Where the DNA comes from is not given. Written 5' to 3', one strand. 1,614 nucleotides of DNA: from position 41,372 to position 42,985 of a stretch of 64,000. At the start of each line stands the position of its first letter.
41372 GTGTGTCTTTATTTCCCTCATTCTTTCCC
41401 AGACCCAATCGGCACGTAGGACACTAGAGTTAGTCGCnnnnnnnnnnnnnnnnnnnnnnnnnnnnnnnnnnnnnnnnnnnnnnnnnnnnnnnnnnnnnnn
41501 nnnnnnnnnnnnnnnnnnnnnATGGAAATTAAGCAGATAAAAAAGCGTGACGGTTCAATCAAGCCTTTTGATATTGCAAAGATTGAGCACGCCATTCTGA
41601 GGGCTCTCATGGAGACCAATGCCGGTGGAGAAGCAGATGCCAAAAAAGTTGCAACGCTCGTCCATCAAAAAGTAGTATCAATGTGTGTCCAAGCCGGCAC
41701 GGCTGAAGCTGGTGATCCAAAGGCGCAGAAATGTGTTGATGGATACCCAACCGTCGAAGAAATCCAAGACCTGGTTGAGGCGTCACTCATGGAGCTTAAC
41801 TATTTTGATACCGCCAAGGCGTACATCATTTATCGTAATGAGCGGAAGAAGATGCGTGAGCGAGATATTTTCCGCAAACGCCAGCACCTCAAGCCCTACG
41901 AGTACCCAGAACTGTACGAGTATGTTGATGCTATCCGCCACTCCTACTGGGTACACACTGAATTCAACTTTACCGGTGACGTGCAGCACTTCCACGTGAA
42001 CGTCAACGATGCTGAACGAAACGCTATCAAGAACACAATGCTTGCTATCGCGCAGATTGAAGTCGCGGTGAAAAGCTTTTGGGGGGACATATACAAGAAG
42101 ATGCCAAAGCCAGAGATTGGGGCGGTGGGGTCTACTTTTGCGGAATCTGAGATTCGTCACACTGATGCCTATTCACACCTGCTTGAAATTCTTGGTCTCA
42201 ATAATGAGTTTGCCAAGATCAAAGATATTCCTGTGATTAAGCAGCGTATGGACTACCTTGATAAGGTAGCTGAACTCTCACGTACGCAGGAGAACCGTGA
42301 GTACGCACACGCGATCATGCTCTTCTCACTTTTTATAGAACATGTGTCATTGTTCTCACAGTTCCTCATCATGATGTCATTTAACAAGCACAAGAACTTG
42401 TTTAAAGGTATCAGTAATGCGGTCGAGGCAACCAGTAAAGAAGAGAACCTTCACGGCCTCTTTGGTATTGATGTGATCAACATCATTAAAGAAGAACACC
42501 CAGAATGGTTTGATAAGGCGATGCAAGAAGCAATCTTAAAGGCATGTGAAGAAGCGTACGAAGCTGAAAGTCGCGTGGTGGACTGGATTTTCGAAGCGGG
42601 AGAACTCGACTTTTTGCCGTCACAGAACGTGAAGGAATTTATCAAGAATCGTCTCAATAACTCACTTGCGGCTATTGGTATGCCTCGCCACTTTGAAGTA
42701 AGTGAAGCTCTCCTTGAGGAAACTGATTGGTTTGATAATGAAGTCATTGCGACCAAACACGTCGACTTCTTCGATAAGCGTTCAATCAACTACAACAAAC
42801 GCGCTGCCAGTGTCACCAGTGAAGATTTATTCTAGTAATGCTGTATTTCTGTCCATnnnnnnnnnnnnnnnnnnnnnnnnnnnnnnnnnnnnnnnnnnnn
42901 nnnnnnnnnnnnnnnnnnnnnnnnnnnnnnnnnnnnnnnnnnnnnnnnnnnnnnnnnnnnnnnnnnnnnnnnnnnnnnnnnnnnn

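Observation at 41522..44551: Class I RNR with the ATP-cone on the small subunit and a short ATP-cone-less large subunit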

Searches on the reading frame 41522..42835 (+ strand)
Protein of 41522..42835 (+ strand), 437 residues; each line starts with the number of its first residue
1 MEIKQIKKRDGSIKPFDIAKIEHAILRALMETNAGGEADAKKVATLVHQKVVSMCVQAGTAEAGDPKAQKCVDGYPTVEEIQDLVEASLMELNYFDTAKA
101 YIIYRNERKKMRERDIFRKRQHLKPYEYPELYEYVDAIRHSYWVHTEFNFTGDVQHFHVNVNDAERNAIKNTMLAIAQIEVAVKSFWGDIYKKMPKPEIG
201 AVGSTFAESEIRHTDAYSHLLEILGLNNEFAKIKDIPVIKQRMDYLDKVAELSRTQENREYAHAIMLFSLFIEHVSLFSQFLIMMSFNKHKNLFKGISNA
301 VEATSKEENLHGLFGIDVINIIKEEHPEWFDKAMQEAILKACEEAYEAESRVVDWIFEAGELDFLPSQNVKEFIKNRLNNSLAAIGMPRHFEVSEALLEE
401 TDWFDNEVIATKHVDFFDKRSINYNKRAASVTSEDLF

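Call 3: search_protein_families(library=pfam, proteins=[window:41522-42835:+], max_evalue=0.01)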
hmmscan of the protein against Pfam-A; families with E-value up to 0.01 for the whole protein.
window:41522-42835:+ (437 aa): 2 families
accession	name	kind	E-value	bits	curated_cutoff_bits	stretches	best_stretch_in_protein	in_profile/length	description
PF00268.27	Ribonuc_red_sm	-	3.1e-59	201.1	33.6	1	122-393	3-276/281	Ribonucleotide reductase, small chain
PF03477.21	ATP-cone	-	8.1e-21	74.8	25.8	1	5-110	2-88/88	ATP cone domain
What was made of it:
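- On ATP-cone (PF03477) acting as an overall-activity switch on beta: 74.8 bits against a cutoff of 25.8 (call 3).
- The Pfam score is three times the cutoff (call 3).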

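Call 4: search_protein_families(library=ncbifam, proteins=[window:41522-42835:+], max_evalue=0.01)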
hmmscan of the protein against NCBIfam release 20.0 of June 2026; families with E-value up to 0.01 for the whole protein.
window:41522-42835:+ (437 aa): 15 families
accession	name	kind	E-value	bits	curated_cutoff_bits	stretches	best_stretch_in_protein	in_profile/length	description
NF007186.0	PRK09614.1-5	equivalog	6.3e-47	160.2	237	1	116-437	7-322/328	ribonucleotide-diphosphate reductase subunit beta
NF007184.0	PRK09614.1-3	equivalog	2.3e-24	86.4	310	1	124-430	36-342/346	ribonucleotide-diphosphate reductase subunit beta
NF005550.0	PRK07209.1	equivalog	6.7e-22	77.9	309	1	121-429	63-379/383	ribonucleotide-diphosphate reductase subunit beta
NF009398.0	PRK12759.1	equivalog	2.1e-21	76.4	649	1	122-426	99-397/410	bifunctional gluaredoxin/ribonucleoside-diphosphate reductase subunit beta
NF006126.0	PRK08270.1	equivalog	2.9e-17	62.2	548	1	3-115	2-95/684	ribonucleoside triphosphate reductase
NF005497.0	PRK07111.1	equivalog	6.1e-15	54.6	764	1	3-114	2-97/746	anaerobic ribonucleoside triphosphate reductase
NF005010.0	PRK06406.1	subfamily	6.2e-15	54.5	1125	1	2-114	3-101/771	vitamin B12-dependent ribonucleotide reductase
NF009028.0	PRK12364.1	equivalog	4e-13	48.3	1377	1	5-178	2-156/842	ribonucleoside-diphosphate reductase subunit alpha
NF006207.0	PRK08332.1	equivalog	6.8e-13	46.8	2400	1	1-114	1-98/1684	vitamin B12-dependent ribonucleotide reductase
NF005544.0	PRK07207.1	equivalog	8.7e-13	47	965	1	4-118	34-140/965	ribonucleoside-diphosphate reductase subunit alpha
TIGR04171.1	RNR_1b_NrdF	exception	2.1e-11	43.6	355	1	140-435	23-312/316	class 1b ribonucleoside-diphosphate reductase subunit beta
NF006732.0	PRK09263.1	equivalog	2e-10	39.8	657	1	4-115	3-95/712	anaerobic ribonucleoside-triphosphate reductase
NF009029.0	PRK12365.1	equivalog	2.2e-08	32.6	1350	1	5-115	119-221/1046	ribonucleoside-diphosphate reductase subunit alpha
NF006198.0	PRK08326.1-1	subfamily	7.5e-06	25.4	274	1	205-345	103-247/308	R2-like ligand-binding oxidase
NF006200.0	PRK08326.1-3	equivalog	1.4e-05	24.5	194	1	113-332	14-237/321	R2-like ligand-binding oxidase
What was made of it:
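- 41522..42835 (+): nrdB: class Id radical-generating subunit with an N-terminal ATP-cone (residues about 1-112) and a ferritin-like core. Calls 3 and 4.
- On Class Id RNR alpha subunit (NrdAi): No PF03477 hit (calls 3, 4).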

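Call 7: search_solved_structures(query=window:41522-42835:+, show_alignments=2)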
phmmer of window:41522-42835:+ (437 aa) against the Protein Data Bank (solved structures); distinct sequences matched with E-value up to 0.001: 18.
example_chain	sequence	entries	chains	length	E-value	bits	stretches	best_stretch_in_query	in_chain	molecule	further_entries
5olk_A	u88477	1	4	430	2.7e-165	554.1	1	2-437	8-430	Ribonucleoside-diphosphate reductase, beta subunit 1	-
6sf4_A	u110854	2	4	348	2.4e-146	491.6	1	112-437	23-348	Ribonucleoside-diphosphate reductase, beta subunit 1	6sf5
8dq3_A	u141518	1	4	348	2.3e-116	392.9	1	111-437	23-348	Ribonucleoside-diphosphate reductase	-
8dq4_A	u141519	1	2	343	7.7e-98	331.9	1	114-437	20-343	Ribonucleoside-diphosphate reductase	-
6cwo_A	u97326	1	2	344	1e-97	331.5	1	114-437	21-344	Ribonucleotide reductase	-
8dq5_A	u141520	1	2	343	7.7e-97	328.6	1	114-437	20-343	Ribonucleoside-diphosphate reductase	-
6cwq_A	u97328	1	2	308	5.5e-92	312.6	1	115-419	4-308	Ribonucleotide reductase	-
6cwp_A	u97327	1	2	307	6.4e-91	309.1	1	115-411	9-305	Ribonucleotide reductase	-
9dws_A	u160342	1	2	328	1.2e-20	77.6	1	122-425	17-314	ribonucleoside-diphosphate reductase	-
2ani_A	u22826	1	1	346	6.5e-15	58.8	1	123-432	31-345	Ribonucleoside-diphosphate reductase beta subunit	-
4d8f_A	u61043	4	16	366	2.3e-14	57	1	123-432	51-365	Ribonucleoside-diphosphate reductase subunit beta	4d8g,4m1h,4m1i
1syy_A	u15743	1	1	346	2.3e-14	56.9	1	123-432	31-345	Ribonucleoside-diphosphate reductase beta chain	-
6y2n_A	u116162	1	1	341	1.4e-12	51.1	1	122-427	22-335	Ribonucleoside-diphosphate reductase subunit beta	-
2o1z_A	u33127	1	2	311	3e-08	36.8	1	111-392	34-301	Ribonucleotide Reductase Subunit R2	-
2p1i_A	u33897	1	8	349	1.1e-07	34.9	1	119-429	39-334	Ribonucleotide reductase, small chain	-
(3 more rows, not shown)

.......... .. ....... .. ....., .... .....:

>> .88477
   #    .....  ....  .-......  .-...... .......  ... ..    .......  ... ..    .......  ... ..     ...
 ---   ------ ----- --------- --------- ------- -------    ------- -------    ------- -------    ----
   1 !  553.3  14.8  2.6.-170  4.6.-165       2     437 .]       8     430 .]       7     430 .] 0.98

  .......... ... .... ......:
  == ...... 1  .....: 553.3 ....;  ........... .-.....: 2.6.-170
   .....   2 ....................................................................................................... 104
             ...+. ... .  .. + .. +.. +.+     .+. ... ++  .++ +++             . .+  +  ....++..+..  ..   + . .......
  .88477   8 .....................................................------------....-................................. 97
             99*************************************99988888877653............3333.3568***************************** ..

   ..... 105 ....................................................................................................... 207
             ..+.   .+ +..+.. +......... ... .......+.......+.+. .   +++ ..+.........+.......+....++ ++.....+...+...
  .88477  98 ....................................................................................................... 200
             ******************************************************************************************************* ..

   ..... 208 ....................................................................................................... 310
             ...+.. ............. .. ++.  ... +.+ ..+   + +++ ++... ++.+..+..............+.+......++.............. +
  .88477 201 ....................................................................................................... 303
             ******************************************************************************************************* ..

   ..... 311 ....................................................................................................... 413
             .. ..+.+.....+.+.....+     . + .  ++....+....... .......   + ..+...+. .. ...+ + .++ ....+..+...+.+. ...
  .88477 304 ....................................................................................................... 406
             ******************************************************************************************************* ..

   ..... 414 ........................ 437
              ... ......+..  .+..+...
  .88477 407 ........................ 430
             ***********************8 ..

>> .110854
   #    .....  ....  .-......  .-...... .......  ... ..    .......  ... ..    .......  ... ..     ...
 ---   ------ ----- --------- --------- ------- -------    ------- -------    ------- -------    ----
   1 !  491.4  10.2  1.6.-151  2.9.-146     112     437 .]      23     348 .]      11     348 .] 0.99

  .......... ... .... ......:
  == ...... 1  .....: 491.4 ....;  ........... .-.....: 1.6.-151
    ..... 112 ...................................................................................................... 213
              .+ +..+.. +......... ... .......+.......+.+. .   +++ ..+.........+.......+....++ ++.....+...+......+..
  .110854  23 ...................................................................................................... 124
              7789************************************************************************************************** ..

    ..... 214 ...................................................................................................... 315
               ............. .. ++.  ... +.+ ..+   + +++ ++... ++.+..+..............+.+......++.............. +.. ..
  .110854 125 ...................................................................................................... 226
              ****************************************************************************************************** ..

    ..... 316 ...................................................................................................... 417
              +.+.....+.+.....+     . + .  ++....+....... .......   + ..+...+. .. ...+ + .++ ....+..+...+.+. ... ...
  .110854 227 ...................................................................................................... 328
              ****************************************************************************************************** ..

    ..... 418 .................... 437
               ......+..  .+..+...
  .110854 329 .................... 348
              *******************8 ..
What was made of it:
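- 41522..42835 (+): Full-length match to 5OLK (L. blandensis NrdB with ATP-cone), E 2.7e-165 (call 7).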

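Call 12: find_encoding_contigs(protein=window:41522-42835:+, flank=3000, max_places=5)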
Protein window:41522-42835:+ (437 aa): 1 contig read that carries it; 1 place shown.
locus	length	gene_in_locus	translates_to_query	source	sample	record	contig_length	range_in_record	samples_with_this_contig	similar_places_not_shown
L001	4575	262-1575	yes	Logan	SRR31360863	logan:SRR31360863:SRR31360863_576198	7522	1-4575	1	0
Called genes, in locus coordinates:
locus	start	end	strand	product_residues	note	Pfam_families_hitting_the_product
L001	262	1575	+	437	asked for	PF03477:ATP-cone, PF00268:Ribonuc_red_sm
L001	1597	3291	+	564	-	PF02867:Ribonuc_red_lgC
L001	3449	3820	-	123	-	-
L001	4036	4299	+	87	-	-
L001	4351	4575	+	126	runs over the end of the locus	PF01243:PNPOx_N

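Call 13: find_related_loci(query=window:41522-42835:+, collection=genome_contigs, flank=4000)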
Query window:41522-42835:+ (437 aa) in genome_contigs; peptide patterns used: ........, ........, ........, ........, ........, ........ (x = any residue, [..] = any of these).
254 stretches matched a pattern; 185 encode a relative of the query (tblastn E <= 1e-3); the best 80 are kept; 80 distinct loci.
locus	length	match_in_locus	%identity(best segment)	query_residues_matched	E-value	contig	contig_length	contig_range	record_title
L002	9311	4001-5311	98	1-437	0e+0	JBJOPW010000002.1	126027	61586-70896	MAG: Candidatus Parcubacteria bacterium isolate whiteclaycreek2_2019_sw_WHONDRS-S19S_0038_A_bin.8 scaffold_0000002, whol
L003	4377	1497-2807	97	1-437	0e+0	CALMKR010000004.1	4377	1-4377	MAG TPA_asm: uncultured bacterium isolate SRR5676466_bin.108_CONCOCT_v1.1_MAG genome assembly, contig: ERZ724530.7447, w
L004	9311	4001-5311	85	1-437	0e+0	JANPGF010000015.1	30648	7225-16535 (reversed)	MAG: Candidatus Kaiserbacteria bacterium isolate VAR_69_metabat_401 VAR_69_k141_1308921, whole genome shotgun sequence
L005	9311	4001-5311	84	1-437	0e+0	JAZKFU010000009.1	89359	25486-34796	MAG: Patescibacteria group bacterium isolate DC_RB_04_SPN110320-bin016 DCRB04SPN_B016_0_000000000009, whole genome shotg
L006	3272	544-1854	84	1-437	0e+0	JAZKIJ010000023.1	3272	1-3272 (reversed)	MAG: Patescibacteria group bacterium isolate ADI_DC_SW_02_SPN_11032020-bin026 DCSW02SPN_B026_0_000000000023, whole genom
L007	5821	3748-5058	83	1-437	0e+0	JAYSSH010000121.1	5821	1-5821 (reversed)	MAG: Candidatus Kaiserbacteria bacterium isolate GFS_12189 GFS_12189_120, whole genome shotgun sequence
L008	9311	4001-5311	84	1-437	0e+0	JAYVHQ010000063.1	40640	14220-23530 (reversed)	MAG: Candidatus Kaiserbacteria bacterium isolate GL49_Down_metabinner_27 GL49_Down_metabinner_27_62, whole genome shotgu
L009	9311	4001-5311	83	1-437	0e+0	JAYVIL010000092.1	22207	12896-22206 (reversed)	MAG: Candidatus Kaiserbacteria bacterium isolate GL51_DN_metabinner_26 GL51_DN_metabinner_26_91, whole genome shotgun se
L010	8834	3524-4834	80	1-437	0e+0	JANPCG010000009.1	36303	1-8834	MAG: Candidatus Kaiserbacteria bacterium isolate VAR_78_metabat_560 VAR_78_k141_1873590, whole genome shotgun sequence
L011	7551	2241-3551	80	1-437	0e+0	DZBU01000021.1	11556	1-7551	MAG TPA_asm: Candidatus Elulimicrobium sp. isolate SulCav_PC08_66_47_31 SulCav_PC08-66_5209_length_11556_cov_18.180419,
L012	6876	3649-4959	81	1-437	0e+0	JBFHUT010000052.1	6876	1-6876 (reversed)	MAG: Candidatus Paceibacteria bacterium isolate Mix_sand09.2021.07.G.23 k141_1908854_length_6876_cov_11.9748, whole geno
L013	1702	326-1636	79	1-437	0e+0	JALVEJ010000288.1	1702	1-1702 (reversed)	MAG: Flavobacteriales bacterium isolate 134-614_metabat2_scaf2bin.100 134-614_scaffold_79801_c1, whole genome shotgun se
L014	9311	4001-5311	80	1-437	0e+0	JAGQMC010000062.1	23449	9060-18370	MAG: Candidatus Kaiserbacteria bacterium isolate HKST-UBA32 k127_4017235, whole genome shotgun sequence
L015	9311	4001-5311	79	1-437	0e+0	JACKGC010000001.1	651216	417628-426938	MAG: Candidatus Nomurabacteria bacterium isolate HK-STAS-PATE-21 HK-STAS-PATE-21_1, whole genome shotgun sequence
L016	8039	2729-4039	78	1-437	0e+0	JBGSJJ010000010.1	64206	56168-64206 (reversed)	MAG: Candidatus Paceibacteria bacterium isolate JTS-AC154 k141_587342, whole genome shotgun sequence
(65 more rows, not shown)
